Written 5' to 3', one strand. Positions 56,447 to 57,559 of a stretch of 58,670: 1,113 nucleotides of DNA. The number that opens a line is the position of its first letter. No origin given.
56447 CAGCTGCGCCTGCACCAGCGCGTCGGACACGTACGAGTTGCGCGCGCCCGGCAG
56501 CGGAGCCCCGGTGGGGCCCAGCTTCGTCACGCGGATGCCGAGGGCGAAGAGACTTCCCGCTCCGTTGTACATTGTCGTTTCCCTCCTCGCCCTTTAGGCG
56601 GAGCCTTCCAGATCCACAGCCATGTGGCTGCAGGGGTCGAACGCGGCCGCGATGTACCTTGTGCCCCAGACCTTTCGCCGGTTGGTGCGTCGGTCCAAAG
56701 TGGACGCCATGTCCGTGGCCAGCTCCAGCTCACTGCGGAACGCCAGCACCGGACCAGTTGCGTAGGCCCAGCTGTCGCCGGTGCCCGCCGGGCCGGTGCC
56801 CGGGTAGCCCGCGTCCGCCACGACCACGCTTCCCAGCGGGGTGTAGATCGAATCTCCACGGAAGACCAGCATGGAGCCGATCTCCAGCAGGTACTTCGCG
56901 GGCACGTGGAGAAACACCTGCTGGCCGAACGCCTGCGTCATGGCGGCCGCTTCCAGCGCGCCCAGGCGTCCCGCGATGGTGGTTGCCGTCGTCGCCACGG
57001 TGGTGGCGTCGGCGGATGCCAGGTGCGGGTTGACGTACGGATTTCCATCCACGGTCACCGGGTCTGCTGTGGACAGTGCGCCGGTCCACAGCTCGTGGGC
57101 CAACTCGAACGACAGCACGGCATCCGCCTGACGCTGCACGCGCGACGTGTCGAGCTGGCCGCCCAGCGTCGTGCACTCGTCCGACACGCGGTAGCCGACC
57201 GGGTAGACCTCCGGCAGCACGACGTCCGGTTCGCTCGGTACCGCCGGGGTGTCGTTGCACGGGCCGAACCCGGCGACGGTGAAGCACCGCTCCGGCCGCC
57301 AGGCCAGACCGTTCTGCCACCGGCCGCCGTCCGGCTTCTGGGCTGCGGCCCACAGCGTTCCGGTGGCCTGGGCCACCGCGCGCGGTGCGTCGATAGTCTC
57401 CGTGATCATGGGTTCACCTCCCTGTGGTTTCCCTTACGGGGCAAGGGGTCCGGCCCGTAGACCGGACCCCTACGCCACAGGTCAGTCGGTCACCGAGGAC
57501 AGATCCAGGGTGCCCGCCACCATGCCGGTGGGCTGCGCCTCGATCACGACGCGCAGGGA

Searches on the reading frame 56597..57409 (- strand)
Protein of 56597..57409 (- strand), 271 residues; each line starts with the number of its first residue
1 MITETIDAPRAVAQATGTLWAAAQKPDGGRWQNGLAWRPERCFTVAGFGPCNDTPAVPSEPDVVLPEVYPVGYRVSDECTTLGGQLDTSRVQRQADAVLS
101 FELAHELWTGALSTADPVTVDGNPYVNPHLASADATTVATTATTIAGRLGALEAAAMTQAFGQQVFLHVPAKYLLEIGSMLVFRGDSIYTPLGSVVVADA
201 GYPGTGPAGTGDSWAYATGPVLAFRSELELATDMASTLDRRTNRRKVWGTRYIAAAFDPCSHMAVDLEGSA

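Call 97: search_protein_families(library=phrogs, proteins=[window:56597-57409:-], max_evalue=0.001)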
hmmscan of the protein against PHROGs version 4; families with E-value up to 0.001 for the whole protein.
window:56597-57409:- (271 aa): 1 family
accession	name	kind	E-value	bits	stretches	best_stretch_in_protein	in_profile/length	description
phrog_779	-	unknown function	2.4e-24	87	1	9-260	16-265/284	-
